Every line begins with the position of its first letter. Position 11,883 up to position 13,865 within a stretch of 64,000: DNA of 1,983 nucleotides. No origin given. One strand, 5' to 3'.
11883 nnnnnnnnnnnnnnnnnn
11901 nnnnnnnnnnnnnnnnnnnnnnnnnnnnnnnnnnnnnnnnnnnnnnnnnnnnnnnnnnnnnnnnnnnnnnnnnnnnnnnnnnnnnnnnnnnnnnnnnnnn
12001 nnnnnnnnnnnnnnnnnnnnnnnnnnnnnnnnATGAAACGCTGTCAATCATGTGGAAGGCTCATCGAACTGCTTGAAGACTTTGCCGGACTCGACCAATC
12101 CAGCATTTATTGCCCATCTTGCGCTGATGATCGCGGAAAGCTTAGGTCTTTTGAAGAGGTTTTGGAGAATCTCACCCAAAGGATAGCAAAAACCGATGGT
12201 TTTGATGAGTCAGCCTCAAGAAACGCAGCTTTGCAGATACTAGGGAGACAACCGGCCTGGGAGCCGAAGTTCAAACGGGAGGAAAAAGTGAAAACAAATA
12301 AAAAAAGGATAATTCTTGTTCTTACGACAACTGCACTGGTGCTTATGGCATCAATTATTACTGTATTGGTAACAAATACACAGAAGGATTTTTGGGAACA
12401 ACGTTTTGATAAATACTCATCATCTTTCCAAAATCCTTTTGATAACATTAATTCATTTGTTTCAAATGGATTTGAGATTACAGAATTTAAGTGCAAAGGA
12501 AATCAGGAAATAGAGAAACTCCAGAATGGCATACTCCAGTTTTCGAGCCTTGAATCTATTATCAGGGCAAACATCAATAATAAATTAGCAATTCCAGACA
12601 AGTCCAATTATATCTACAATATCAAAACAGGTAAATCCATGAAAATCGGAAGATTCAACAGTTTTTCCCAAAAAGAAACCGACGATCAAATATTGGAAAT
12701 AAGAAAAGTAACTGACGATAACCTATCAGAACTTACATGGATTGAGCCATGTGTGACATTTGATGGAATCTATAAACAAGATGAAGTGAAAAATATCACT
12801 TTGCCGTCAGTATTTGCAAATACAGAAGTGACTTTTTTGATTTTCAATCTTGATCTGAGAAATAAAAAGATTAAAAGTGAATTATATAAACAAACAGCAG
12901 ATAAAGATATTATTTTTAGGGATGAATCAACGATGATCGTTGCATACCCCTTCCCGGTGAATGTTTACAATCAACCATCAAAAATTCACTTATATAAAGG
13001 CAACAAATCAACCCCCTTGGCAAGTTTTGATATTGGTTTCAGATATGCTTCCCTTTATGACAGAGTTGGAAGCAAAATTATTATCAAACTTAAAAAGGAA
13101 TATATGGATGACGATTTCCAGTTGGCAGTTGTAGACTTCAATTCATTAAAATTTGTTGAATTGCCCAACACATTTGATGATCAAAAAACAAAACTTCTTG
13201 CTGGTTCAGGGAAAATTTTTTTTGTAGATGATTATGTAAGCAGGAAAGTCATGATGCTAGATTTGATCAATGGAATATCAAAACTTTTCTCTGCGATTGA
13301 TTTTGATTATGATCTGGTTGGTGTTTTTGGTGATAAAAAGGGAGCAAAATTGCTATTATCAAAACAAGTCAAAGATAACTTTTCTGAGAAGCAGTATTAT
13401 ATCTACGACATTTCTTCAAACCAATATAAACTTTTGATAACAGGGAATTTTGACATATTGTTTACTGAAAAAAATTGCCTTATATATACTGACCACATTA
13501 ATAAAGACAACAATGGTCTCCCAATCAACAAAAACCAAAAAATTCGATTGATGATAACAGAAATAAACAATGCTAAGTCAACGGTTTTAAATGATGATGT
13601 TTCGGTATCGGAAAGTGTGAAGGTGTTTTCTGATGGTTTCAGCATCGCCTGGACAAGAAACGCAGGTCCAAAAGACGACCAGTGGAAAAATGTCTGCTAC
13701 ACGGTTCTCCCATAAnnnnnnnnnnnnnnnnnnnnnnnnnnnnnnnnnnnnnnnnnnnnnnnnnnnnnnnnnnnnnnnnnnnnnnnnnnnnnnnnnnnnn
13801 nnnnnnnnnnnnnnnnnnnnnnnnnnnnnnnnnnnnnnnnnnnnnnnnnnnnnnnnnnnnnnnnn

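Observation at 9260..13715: Tandem paralogous membrane proteins sharing a 260-bp perfectly identical 5' cassette (identical 87-aa zinc-ribbon domain) fused to divergent ectodomains, behind a TetR regulator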

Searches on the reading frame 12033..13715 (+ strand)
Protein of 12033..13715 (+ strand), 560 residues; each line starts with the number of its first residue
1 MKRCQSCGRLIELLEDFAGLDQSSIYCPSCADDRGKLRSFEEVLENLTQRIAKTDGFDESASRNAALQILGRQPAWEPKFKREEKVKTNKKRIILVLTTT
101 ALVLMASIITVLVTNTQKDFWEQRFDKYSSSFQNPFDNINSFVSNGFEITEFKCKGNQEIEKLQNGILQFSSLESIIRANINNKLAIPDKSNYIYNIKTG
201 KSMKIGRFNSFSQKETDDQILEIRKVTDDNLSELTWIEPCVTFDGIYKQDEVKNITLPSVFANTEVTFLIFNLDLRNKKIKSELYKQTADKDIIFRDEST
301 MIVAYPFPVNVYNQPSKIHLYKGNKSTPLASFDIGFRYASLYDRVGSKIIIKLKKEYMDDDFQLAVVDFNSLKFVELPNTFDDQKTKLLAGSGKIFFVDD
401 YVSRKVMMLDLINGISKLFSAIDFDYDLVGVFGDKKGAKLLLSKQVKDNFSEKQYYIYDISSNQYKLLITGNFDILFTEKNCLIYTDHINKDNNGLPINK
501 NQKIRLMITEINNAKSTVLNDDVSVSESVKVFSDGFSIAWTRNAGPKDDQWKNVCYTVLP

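Call 7: search_protein_families(library=pfam, proteins=[window:12033-13715:+], max_evalue=1)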
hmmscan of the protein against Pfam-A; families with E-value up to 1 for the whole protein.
window:12033-13715:+ (560 aa): 5 families
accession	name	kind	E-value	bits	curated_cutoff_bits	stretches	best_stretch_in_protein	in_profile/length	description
PF12674.12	Zn_ribbon_2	-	0.0037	18.3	22.5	1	4-65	2-69/81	Putative zinc ribbon domain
PF09723.15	Zn_ribbon_8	-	0.016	15.6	34.4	1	3-32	7-34/41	Zinc ribbon domain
PF24462.1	Ig_F54D1_6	-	0.17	12.3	29.3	1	492-542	20-70/95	F54D1.6, Ig-like domain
PF23458.2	DUF7130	-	0.2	12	35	1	1-42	53-88/89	Domain of unknown function (DUF7130)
PF11413.13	HIF-1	-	0.28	11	27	1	358-367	19-28/32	Hypoxia-inducible factor-1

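Call 8: search_protein_families(library=ncbifam, proteins=[window:12033-13715:+], max_evalue=1)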
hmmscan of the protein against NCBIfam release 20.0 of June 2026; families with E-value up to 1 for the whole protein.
window:12033-13715:+ (560 aa): 1 family
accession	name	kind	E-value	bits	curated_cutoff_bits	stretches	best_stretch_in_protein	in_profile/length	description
TIGR02605.1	CxxC_CxxC_SSSS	subfamily_domain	0.04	14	31.3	1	3-32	7-34/52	FmdB family zinc ribbon protein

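Call 26: find_homologous_proteins(query=window:12033-13715:+, max_evalue=0.001)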
Query window:12033-13715:+ (560 aa): 9 proteins with E <= 0.001 among 8000 candidates.
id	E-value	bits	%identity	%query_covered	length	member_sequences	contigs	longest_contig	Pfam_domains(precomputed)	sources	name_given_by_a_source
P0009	0.0e+0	1044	100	85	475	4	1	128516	-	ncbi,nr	ncbi:MAG: hypothetical protein KA140_04185 [Caldisericia bacterium]|nr:hypothetical protein [Caldise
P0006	2.7e-83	299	37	100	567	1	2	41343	-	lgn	-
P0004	4.0e-82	295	35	100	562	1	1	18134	-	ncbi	-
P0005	1.5e-77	280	35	100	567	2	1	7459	-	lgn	-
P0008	5.2e-68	248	57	31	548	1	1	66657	-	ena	-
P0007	3.4e-67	245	58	32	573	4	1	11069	-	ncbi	-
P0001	4.2e-61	225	63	31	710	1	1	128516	-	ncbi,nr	ncbi:MAG: hypothetical protein KA140_04180 [Caldisericia bacterium]|nr:hypothetical protein [Caldise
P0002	1.4e-52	197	57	31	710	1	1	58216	-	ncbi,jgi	-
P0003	6.3e-51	192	55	31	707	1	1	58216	-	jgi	-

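Call 34: predict_structure(alignment_id=A1)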
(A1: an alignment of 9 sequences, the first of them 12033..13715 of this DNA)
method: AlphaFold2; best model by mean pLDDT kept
length: 560 residues; sequences in the alignment: 9
mean_pLDDT: 59.1   pTM: 0.47
mean pLDDT of the five models: 59.1, 58.6, 58.3, 55.5, 52.5
residues with pLDDT >= 90: 1; 70-90: 175; 50-70: 207; < 50: 177
segments of 3 or more residues with pLDDT < 50: 1-5, 12-24, 74-87, 114-128, 175-188, 208-215, 232-291, 307-312, 357-359, 474-501, 547-549
pLDDT, mean of each block of 10 residues (from residue 1): 46 44 49 57 67 64 66 47 49 67 71 49 44 69 84 72 73 49 41 81 64 48 66 40 28 26 26 30 35 57 58 66 63 78 66 63 77 76 57 67 73 77 78 66 73 77 80 46 34 36 61 64 57 71 59 78
secondary structure, 60 per line:
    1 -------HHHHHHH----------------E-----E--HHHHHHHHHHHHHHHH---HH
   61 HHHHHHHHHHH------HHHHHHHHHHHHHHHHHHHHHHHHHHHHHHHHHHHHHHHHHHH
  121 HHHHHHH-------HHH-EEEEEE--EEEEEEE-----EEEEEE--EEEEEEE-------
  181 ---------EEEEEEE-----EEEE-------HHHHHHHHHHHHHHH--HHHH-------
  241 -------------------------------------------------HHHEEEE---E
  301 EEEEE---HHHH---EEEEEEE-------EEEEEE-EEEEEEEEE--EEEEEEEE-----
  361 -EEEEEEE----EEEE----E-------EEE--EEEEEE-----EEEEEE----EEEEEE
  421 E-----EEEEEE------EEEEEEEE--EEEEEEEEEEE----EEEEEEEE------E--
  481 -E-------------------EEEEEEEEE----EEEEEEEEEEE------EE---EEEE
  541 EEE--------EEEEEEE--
elements in order: H8-14 H40-55 H59-71 H78-127 E139-144 E147-153 E159-164 E167-173 E190-196 E202-205 H213-227 H230-233 E293-296 E300-305 H309-312 E316-322 E330-335 E337-345 E348-355 E362-368 E373-376 E389-391 E394-399 E405-410 E415-421 E427-432 E439-446 E449-459 E464-471 E502-510 E515-525 E537-543 E552-558

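Call 66: search_protein_families(library=padloc, proteins=[window:12033-13715:+], max_evalue=0.01)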
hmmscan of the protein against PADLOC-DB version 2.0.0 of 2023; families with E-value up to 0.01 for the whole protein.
window:12033-13715:+ (560 aa): 0 families
